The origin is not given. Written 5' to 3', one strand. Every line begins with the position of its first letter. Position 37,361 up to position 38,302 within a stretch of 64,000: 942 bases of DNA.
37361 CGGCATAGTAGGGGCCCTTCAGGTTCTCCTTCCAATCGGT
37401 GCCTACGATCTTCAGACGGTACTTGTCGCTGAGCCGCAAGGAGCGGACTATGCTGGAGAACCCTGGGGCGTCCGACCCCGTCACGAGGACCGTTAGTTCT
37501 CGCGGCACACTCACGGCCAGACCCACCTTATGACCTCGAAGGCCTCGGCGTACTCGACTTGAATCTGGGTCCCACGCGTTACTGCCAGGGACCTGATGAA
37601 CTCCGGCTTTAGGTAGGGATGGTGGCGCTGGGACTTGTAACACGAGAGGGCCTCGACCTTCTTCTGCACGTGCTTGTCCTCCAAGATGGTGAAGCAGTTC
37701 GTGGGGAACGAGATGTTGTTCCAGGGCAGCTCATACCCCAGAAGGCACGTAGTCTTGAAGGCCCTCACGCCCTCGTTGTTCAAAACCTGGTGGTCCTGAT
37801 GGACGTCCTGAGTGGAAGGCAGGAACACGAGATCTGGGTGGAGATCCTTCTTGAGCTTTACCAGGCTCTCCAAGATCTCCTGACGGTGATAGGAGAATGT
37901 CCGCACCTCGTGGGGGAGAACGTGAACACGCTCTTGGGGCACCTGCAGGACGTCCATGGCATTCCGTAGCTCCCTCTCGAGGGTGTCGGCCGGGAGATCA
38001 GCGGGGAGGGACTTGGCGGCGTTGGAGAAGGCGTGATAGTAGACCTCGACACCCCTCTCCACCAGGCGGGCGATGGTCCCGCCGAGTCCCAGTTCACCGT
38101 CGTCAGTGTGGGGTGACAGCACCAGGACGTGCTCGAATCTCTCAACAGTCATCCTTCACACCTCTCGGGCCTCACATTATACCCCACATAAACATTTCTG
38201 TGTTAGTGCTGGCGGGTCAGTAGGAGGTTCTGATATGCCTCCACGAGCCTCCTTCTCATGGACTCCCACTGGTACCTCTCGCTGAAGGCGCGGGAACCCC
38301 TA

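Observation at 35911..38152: ATP-grasp ligase, PIG-L deacetylase and HAD-like gene trio inside the glycan island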

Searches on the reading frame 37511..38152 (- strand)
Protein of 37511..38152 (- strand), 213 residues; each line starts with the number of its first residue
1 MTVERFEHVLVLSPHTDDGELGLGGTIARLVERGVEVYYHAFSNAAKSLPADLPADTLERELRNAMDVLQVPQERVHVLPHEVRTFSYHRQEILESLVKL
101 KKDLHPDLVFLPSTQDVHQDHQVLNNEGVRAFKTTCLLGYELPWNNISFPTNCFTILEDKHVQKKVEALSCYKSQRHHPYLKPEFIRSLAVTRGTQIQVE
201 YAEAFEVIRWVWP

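Call 4: search_protein_families(library=pfam, proteins=[window:37511-38152:-], max_evalue=0.01)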
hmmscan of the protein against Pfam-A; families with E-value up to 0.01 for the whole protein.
window:37511-38152:- (213 aa): 1 family
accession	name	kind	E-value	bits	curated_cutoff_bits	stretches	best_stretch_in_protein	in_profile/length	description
PF02585.22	PIG-L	-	1.9e-18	67.7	28.2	1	10-131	1-128/129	GlcNAc-PI de-N-acetylase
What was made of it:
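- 37511..38152 (-): PIG-L/LmbE-family N-deacetylase, 213 aa. It is the first gene of the cassette. Pfam PF02585 scores 67.7 bits against a 28.2 cut-off (call 4).
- Checked: PIG-L, 37511-38152, 213 aa. Pfam PF02585 scores 67.7 bits against a cut-off of 28.2 (call 4).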

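Call 5: search_protein_families(library=ncbifam, proteins=[window:37511-38152:-], max_evalue=0.01)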
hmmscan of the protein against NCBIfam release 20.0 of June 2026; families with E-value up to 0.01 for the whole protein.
window:37511-38152:- (213 aa): 3 families
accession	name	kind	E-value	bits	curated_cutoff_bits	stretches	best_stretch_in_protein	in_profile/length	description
TIGR04001.1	thiol_BshB1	equivalog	4.7e-16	59.2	182.5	1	8-206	3-219/226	bacillithiol biosynthesis deacetylase BshB1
TIGR04000.1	thiol_BshB2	equivalog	7.7e-10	38.8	195.25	1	7-134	1-136/217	bacillithiol biosynthesis deacetylase BshB2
NF002557.0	PRK02122.1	subfamily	5.6e-05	21.4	384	1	7-40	371-406/653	glucosamine-6-phosphate deaminase-like protein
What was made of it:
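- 37511..38152 (-): It is not a BshB/MshB equivalog: 59 bits against a 182.5 cut-off (call 5).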

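Call 8: search_solved_structures(query=window:37511-38152:-, max_evalue=0.01)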
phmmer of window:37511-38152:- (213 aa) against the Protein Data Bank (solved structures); distinct sequences matched with E-value up to 0.01: 7.
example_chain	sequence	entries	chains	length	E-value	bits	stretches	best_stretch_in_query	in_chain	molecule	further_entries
8bgn_A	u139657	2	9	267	1.3e-11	48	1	7-208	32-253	Diacetylchitobiose deacetylase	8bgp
8bgo_A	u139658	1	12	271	1.4e-11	47.9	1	7-208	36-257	Diacetylchitobiose deacetylase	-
2ixd_A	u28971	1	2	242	4.8e-09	39.6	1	8-175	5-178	LMBE-RELATED PROTEIN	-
3we7_A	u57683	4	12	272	5.9e-09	39.4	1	8-208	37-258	Putative uncharacterized protein PH0499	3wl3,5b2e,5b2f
3wl4_A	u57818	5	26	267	1.4e-08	38.1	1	7-133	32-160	Uncharacterized protein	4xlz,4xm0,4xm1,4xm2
1uan_A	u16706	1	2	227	6.2e-06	29.5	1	9-131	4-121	hypothetical protein TT1542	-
6p2t_A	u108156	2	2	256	1.8e-05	28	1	9-122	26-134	N-acetyl-alpha-D-glucosaminyl L-malate deacetylase 1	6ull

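Call 74: search_solved_structures(query=window:37511-38152:-, max_evalue=0.00001, show_alignments=3)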
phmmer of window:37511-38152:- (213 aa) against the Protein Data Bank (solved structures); distinct sequences matched with E-value up to 0.00001: 6.
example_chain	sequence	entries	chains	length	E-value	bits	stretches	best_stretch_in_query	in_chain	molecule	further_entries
8bgn_A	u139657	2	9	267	1.3e-11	48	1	7-208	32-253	Diacetylchitobiose deacetylase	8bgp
8bgo_A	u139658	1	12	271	1.4e-11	47.9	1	7-208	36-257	Diacetylchitobiose deacetylase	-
2ixd_A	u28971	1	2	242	4.8e-09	39.6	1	8-175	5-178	LMBE-RELATED PROTEIN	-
3we7_A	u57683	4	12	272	5.9e-09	39.4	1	8-208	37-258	Putative uncharacterized protein PH0499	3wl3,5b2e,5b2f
3wl4_A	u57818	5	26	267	1.4e-08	38.1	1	7-133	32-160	Uncharacterized protein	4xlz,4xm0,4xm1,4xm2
1uan_A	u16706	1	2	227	6.2e-06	29.5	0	9-131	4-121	hypothetical protein TT1542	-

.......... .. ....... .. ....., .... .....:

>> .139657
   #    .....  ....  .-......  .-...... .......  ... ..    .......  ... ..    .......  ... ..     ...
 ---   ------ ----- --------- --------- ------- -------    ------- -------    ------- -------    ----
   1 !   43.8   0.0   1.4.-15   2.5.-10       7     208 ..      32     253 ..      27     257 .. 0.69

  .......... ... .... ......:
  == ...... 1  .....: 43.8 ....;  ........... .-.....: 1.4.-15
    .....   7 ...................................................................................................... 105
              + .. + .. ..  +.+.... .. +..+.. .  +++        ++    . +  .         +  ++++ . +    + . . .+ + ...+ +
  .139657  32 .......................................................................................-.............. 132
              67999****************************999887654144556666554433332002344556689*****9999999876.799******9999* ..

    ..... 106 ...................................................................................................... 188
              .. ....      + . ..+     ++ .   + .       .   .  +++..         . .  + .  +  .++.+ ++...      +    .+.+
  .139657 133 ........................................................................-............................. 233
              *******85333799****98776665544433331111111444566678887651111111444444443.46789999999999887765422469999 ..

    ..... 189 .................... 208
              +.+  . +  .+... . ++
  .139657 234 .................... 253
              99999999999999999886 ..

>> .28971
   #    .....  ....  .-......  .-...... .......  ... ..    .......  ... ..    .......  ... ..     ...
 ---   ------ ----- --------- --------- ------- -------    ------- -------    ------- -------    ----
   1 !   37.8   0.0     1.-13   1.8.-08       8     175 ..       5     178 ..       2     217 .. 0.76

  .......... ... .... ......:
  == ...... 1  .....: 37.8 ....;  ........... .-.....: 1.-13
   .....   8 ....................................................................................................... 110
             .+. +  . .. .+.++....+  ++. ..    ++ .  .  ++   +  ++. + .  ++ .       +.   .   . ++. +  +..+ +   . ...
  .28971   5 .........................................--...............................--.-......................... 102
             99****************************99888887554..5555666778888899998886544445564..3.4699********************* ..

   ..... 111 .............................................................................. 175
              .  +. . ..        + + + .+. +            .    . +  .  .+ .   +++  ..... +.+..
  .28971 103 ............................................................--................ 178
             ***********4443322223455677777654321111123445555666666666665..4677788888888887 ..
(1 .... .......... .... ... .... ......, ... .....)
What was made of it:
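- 37511..38152 (-): The PHTDD and HQDH motifs are conserved against solved Dac and BC1534 structures (call 74).
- On PIG-L / LmbE N-deacetylase family (PF02585): PHTDD and HQDH align with the corresponding motifs of diacetylchitobiose deacetylase and BC1534 (call 74).
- Checked: The Zn/catalytic motifs PHTDD and HQDH align with those of solved PIG-L enzymes (call 74).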

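Call 75: find_homologous_proteins(query=window:37511-38152:-, max_evalue=0.00001)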
Query window:37511-38152:- (213 aa): 7879 proteins with E <= 0.00001 among 8000 candidates; the best 120 are listed.
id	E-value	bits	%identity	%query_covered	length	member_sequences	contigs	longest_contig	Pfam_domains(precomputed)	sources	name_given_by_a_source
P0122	3.4e-141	486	100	100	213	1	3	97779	PF02585.23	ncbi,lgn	-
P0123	5.8e-109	381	78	100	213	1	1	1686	PF02585.23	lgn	-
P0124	4.1e-107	375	75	100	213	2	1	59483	PF02585.23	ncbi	-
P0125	3.5e-98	346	81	86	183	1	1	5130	PF02585.23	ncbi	-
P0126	2.1e-97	343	68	99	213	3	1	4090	PF02585.23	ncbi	ncbi:MAG: PIG-L deacetylase family protein [Candidatus Hodarchaeales archaeon]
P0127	5.2e-96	339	68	97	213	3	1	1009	PF02585.23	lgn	-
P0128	4.6e-94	332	68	100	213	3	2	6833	PF02585.23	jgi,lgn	-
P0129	5.8e-92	325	62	100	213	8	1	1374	PF02585.23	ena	-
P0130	1.1e-91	324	65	100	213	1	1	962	PF02585.23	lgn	-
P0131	2.6e-91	323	67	100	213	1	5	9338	PF02585.23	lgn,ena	-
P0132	3.3e-90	320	65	99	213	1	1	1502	PF02585.23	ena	-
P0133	6.0e-83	296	63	97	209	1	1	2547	PF02585.23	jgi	-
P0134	2.2e-82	294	63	97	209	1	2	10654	PF02585.23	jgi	-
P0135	2.6e-82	294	63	97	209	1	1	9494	PF02585.23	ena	-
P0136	3.0e-82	294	62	97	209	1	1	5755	PF02585.23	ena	-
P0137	3.0e-82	294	62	97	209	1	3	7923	PF02585.23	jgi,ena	-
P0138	3.0e-82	294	62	97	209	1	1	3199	PF02585.23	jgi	-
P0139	3.5e-82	293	62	97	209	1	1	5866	PF02585.23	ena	-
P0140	4.2e-82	293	62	97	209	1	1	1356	PF02585.23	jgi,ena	-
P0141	5.8e-82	293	62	97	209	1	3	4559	PF02585.23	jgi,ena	-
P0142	5.8e-82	293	62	97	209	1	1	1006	PF02585.23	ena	-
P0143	8.0e-82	292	63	97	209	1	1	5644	PF02585.23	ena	-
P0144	8.0e-82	292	61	97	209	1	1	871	PF02585.23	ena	-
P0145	8.0e-82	292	62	97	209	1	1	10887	PF02585.23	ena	-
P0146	8.0e-82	292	62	97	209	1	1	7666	PF02585.23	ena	-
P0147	8.0e-82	292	62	97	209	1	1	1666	PF02585.23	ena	-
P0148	1.5e-81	291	63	97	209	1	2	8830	PF02585.23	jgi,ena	-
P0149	2.1e-81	291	61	97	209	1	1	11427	PF02585.23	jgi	-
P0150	6.6e-81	289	62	97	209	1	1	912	PF02585.23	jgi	-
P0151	9.9e-81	289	63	97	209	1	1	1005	PF02585.23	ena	-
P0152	1.5e-80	288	61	97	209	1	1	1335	PF02585.23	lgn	-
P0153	2.6e-80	287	62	97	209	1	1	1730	PF02585.23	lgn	-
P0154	3.2e-80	287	62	97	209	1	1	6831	PF02585.23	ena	-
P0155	3.6e-80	287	62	97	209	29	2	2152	PF02585.23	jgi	-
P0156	3.7e-80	287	61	97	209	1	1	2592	PF02585.23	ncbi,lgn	ncbi:MAG: PIG-L deacetylase family protein [Petrotogales bacterium]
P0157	5.7e-80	286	60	97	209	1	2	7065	PF02585.23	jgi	jgi:LmbE family N-acetylglucosaminyl deacetylase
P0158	7.1e-80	286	60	97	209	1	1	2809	PF02585.23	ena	-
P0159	8.8e-80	286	61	97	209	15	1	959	PF02585.23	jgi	-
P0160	2.8e-79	284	60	95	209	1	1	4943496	PF02585.23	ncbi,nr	ncbi:MAG: PIG-L family deacetylase [Candidatus Heimdallarchaeota archaeon]|nr:MAG: PIG-L family deac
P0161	8.5e-79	282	58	96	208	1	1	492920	PF02585.23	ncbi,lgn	ncbi:MAG: PIG-L deacetylase family protein [Promethearchaeota archaeon]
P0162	1.3e-78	282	62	97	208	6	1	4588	PF02585.23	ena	-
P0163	2.0e-78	281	60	97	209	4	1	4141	PF02585.23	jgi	jgi:LmbE family N-acetylglucosaminyl deacetylase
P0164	2.7e-78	281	63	97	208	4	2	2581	PF02585.23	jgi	jgi:LmbE family N-acetylglucosaminyl deacetylase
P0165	3.4e-78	280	58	97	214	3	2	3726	PF02585.23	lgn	-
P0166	3.6e-78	280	60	97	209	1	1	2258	PF02585.23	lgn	-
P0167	6.6e-78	279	59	97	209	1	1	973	PF02585.23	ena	-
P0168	9.6e-78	279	59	97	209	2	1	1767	PF02585.23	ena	-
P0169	1.2e-77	279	61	97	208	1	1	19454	PF02585.23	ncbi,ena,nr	ncbi:MAG: PIG-L family deacetylase [Methanophagales archaeon]|nr:PIG-L family deacetylase [Methanoph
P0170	1.2e-77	279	58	97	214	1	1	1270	PF02585.23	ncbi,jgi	jgi:LmbE family N-acetylglucosaminyl deacetylase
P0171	1.3e-77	278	61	97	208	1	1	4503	PF02585.23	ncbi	-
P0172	1.5e-77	278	62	96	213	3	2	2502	PF02585.23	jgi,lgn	jgi:LmbE family N-acetylglucosaminyl deacetylase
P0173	1.7e-77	278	60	97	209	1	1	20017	PF02585.23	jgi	jgi:LmbE family N-acetylglucosaminyl deacetylase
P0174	2.0e-77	278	59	95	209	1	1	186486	PF02585.23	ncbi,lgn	ncbi:MAG: PIG-L deacetylase family protein [Candidatus Heimdallarchaeota archaeon]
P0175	3.2e-77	277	60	97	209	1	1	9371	PF02585.23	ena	-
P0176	3.6e-77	277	59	99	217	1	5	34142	PF02585.23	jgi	jgi:LmbE family N-acetylglucosaminyl deacetylase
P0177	4.6e-77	277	62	95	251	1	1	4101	PF02585.23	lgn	-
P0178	5.0e-77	277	60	97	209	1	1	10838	PF02585.23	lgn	-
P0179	7.2e-77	276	59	96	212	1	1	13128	PF02585.23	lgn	-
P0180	7.9e-77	276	59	97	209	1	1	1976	PF02585.23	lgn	-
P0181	9.8e-77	276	59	98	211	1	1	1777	PF02585.23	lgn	-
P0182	1.1e-76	275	58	97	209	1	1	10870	PF02585.23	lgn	-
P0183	1.2e-76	275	61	97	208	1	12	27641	PF02585.23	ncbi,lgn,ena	-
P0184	1.3e-76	275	60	97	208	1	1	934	PF02585.23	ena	-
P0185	1.3e-76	275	59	97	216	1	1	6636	PF02585.23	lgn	-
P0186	1.6e-76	275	60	96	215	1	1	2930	PF02585.23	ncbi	-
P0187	1.7e-76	275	58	98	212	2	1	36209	PF02585.23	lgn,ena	-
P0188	2.1e-76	275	60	96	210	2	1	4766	PF02585.23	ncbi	ncbi:MAG: PIG-L deacetylase family protein [Candidatus Kariarchaeaceae archaeon]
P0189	2.5e-76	274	59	96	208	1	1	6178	PF02585.23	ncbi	ncbi:MAG: PIG-L deacetylase family protein [Candidatus Hodarchaeota archaeon]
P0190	3.0e-76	274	60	97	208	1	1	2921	PF02585.23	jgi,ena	-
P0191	3.3e-76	274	58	96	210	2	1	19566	PF02585.23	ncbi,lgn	-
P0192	4.0e-76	274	58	98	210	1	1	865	PF02585.23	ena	-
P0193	4.7e-76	273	56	96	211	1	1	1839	PF02585.23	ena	-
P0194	4.8e-76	273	58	95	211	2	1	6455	PF02585.23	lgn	-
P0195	5.2e-76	273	59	96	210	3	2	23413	PF02585.23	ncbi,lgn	-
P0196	5.4e-76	273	59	97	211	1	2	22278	PF02585.23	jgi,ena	-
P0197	5.5e-76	273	57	97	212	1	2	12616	PF02585.23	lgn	-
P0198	6.5e-76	273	59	95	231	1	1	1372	PF02585.23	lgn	-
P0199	8.3e-76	273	58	96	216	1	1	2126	PF02585.23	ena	-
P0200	1.2e-75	272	56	96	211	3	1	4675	PF02585.23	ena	-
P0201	1.3e-75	272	57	96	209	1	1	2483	PF02585.23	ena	-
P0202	1.4e-75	272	56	98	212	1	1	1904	PF02585.23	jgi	-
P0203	1.5e-75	272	57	99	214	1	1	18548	PF02585.23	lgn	-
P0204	1.7e-75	272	55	97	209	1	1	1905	PF02585.23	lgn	-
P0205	1.7e-75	272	57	97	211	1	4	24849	PF02585.23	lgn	-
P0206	2.0e-75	271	59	97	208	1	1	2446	PF02585.23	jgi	jgi:LmbE family N-acetylglucosaminyl deacetylase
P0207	2.2e-75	271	59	97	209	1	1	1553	PF02585.23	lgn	-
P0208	2.2e-75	271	60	96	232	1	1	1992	PF02585.23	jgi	jgi:LmbE family N-acetylglucosaminyl deacetylase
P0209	2.9e-75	271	57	96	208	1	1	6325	PF02585.23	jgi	-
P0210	3.0e-75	271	59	97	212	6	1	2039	PF02585.23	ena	-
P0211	3.6e-75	270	61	95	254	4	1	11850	PF02585.23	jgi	-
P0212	3.7e-75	270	57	98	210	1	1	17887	PF02585.23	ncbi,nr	ncbi:MAG TPA: PIG-L family deacetylase [Cyclobacteriaceae bacterium]|nr:PIG-L family deacetylase [Cy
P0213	3.9e-75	270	58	97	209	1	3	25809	PF02585.23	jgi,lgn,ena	-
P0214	4.4e-75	270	58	97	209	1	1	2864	PF02585.23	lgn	-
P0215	4.5e-75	270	60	95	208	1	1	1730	PF02585.23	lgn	-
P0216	5.6e-75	270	56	97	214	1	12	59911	PF02585.23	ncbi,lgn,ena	-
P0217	5.9e-75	270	58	97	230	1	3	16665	PF02585.23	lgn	-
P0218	6.1e-75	270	59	97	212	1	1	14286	PF02585.23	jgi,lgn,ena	-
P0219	6.2e-75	270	60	96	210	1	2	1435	PF02585.23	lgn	-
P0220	6.5e-75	270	60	97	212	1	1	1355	PF02585.23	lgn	-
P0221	6.7e-75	270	58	97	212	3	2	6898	PF02585.23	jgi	jgi:LmbE family N-acetylglucosaminyl deacetylase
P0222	6.9e-75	270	60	96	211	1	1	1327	PF02585.23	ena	-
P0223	7.2e-75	270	58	98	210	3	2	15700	PF02585.23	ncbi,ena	-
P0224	8.5e-75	269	60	95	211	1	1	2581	PF02585.23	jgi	-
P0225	9.2e-75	269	56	98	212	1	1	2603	PF02585.23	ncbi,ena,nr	ncbi:MAG: PIG-L family deacetylase [Deltaproteobacteria bacterium]|nr:MAG: PIG-L family deacetylase 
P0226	9.2e-75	269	59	96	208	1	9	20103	PF02585.23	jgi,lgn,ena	jgi:LmbE family N-acetylglucosaminyl deacetylase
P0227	1.0e-74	269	56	96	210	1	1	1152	PF02585.23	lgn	-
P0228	1.1e-74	269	59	95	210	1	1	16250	PF02585.23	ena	-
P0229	1.2e-74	269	60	95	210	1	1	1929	PF02585.23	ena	-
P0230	1.2e-74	269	58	96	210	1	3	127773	PF02585.23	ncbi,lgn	-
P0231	1.2e-74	269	58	96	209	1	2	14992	PF02585.23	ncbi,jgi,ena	-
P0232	1.2e-74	269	59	97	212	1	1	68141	PF02585.23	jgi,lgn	jgi:LmbE family N-acetylglucosaminyl deacetylase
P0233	1.3e-74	269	59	95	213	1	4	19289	PF02585.23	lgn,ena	-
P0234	1.8e-74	268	60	95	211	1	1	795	PF02585.23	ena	-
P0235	2.0e-74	268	58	96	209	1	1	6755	PF02585.23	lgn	-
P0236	2.0e-74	268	59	97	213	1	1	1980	PF02585.23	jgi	jgi:LmbE family N-acetylglucosaminyl deacetylase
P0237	2.1e-74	268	59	99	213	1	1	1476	PF02585.23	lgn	-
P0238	2.2e-74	268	58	97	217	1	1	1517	PF02585.23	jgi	jgi:LmbE family N-acetylglucosaminyl deacetylase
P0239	2.2e-74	268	61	97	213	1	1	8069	PF02585.23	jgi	jgi:LmbE family N-acetylglucosaminyl deacetylase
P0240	2.2e-74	268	58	96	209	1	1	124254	PF02585.23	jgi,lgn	-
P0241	2.5e-74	268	56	98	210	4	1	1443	PF02585.23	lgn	-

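Call 76: find_encoding_contigs(protein=P0169, flank=6000, max_places=1)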
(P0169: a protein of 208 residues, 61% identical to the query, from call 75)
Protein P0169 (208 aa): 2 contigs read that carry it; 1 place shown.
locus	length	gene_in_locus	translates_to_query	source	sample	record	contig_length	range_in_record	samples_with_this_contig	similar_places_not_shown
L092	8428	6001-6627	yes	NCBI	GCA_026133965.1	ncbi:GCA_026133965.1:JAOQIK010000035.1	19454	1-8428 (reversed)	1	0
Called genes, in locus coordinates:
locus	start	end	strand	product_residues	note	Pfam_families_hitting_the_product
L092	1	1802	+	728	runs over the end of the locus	PF00009:GTP_EFTU, PF22042:EF-G_D2, PF03144:GTP_EFTU_D2, PF14492:EFG_III, PF03764:EFG_IV, PF00679:EFG_C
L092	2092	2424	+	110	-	PF00132:Hexapep (faint)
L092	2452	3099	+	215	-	PF03721:UDPG_MGDP_dh_N, PF00984:UDPG_MGDP_dh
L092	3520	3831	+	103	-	PF27273:MJ0235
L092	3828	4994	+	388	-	PF13439:Glyco_transf_4, PF13579:Glyco_trans_4_4, PF00534:Glycos_transf_1, PF13692:Glyco_trans_1_4, PF13524:Glyco_trans_1_2 (weak)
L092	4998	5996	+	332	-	PF00106:adh_short (weak), PF01073:3Beta_HSD, PF01370:Epimerase, PF02719:Polysacc_synt_2, PF04321:RmlD_sub_bind, PF05368:NmrA (weak), PF16363:GDP_Man_Dehyd, PF13460:NAD_binding_10, +1 more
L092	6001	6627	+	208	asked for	PF02585:PIG-L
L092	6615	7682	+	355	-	PF21360:PylC-like_N, PF02655:ATP-grasp_3, PF02786:CPSase_L_D2 (faint), PF15632:ATPgrasp_Ter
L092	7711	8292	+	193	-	PF02811:PHP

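Call 77: find_encoding_contigs(protein=P0160, flank=6000, max_places=1)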
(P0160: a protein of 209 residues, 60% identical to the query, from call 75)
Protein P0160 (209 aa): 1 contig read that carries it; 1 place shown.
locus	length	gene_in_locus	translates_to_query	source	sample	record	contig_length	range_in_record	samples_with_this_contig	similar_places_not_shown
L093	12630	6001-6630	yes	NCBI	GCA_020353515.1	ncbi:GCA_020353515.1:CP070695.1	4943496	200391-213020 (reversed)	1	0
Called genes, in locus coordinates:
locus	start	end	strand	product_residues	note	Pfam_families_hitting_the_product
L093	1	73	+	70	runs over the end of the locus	-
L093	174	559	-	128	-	PF01073:3Beta_HSD, PF01370:Epimerase, PF02719:Polysacc_synt_2, PF04321:RmlD_sub_bind, PF16363:GDP_Man_Dehyd, PF07993:NAD_binding_4, PF13460:NAD_binding_10 (weak)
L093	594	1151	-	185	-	PF13302:Acetyltransf_3, PF13420:Acetyltransf_4 (weak), PF00583:Acetyltransf_1, PF13508:Acetyltransf_7 (weak)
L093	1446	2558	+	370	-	PF02350:Epimerase_2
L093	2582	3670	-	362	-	PF13439:Glyco_transf_4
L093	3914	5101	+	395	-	PF15632:ATPgrasp_Ter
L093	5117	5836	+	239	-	-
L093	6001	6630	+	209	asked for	PF02585:PIG-L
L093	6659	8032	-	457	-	PF03721:UDPG_MGDP_dh_N, PF00984:UDPG_MGDP_dh, PF03720:UDPG_MGDP_dh_C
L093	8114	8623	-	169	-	PF08282:Hydrolase_3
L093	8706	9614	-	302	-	PF03102:NeuB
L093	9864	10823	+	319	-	PF01408:GFO_IDH_MocA, PF02894:GFO_IDH_MocA_C, PF22725:GFO_IDH_MocA_C3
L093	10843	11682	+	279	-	PF00106:adh_short, PF08659:KR (faint), PF13561:adh_short_C2, PF00106:adh_short, PF13561:adh_short_C2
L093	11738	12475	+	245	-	PF02348:CTP_transf_3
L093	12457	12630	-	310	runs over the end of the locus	PF01973:MptE-like, PF27901:WaaZ_KDO_III (faint)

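Call 78: find_encoding_contigs(protein=P0212, flank=6000, max_places=1)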
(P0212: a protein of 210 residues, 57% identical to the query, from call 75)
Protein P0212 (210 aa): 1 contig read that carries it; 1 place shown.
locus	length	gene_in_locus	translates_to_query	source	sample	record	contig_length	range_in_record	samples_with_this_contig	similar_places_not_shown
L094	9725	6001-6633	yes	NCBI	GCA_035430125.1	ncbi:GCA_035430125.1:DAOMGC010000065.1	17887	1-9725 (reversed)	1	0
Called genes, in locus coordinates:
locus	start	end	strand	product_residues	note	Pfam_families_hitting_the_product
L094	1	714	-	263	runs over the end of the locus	PF03269:DUF268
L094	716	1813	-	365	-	PF13439:Glyco_transf_4, PF13579:Glyco_trans_4_4, PF00534:Glycos_transf_1, PF13692:Glyco_trans_1_4, PF13524:Glyco_trans_1_2, PF26337:Gtf3_C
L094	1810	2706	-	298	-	PF01531:Glyco_transf_11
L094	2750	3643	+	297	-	PF05050:Methyltransf_21 (faint)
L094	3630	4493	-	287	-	PF05050:Methyltransf_21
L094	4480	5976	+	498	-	PF01943:Polysacc_synt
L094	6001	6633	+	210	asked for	PF02585:PIG-L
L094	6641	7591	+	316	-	PF25084:LbH_EIF2B (faint), PF25087:GMPPB_C, PF00132:Hexapep (weak)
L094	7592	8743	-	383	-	PF02350:Epimerase_2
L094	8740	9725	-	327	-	PF13439:Glyco_transf_4 (weak), PF00534:Glycos_transf_1 (weak), PF13692:Glyco_trans_1_4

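Call 79: find_encoding_contigs(protein=P0240, flank=6000, max_places=1)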
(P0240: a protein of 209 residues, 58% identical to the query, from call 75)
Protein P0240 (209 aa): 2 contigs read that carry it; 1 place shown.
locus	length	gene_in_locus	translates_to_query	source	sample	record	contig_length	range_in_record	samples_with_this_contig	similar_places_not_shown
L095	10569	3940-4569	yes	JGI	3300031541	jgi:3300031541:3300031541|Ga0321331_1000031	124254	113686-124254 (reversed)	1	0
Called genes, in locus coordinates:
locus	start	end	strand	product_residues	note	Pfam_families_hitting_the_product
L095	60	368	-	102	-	-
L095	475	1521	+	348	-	PF13641:Glyco_tranf_2_3, PF00535:Glycos_transf_2, PF10111:Glyco_tranf_2_2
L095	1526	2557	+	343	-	PF00535:Glycos_transf_2, PF10111:Glyco_tranf_2_2, PF13641:Glyco_tranf_2_3 (weak)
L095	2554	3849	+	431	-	PF13579:Glyco_trans_4_4 (faint), PF13439:Glyco_transf_4, PF00534:Glycos_transf_1 (weak)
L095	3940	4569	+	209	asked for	PF02585:PIG-L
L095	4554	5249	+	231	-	PF08889:WbqC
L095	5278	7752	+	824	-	PF09586:YfhO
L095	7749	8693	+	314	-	PF01408:GFO_IDH_MocA, PF22725:GFO_IDH_MocA_C3 (weak), PF02894:GFO_IDH_MocA_C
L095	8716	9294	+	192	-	PF25084:LbH_EIF2B, PF14602:Hexapep_2 (faint), PF00132:Hexapep (weak), PF25087:GMPPB_C, PF00132:Hexapep (weak)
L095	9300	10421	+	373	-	PF08331:QueG_DUF1730, PF25160:LdpA_Fe-S-bd (faint), PF13484:Fer4_16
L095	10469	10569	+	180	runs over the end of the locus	-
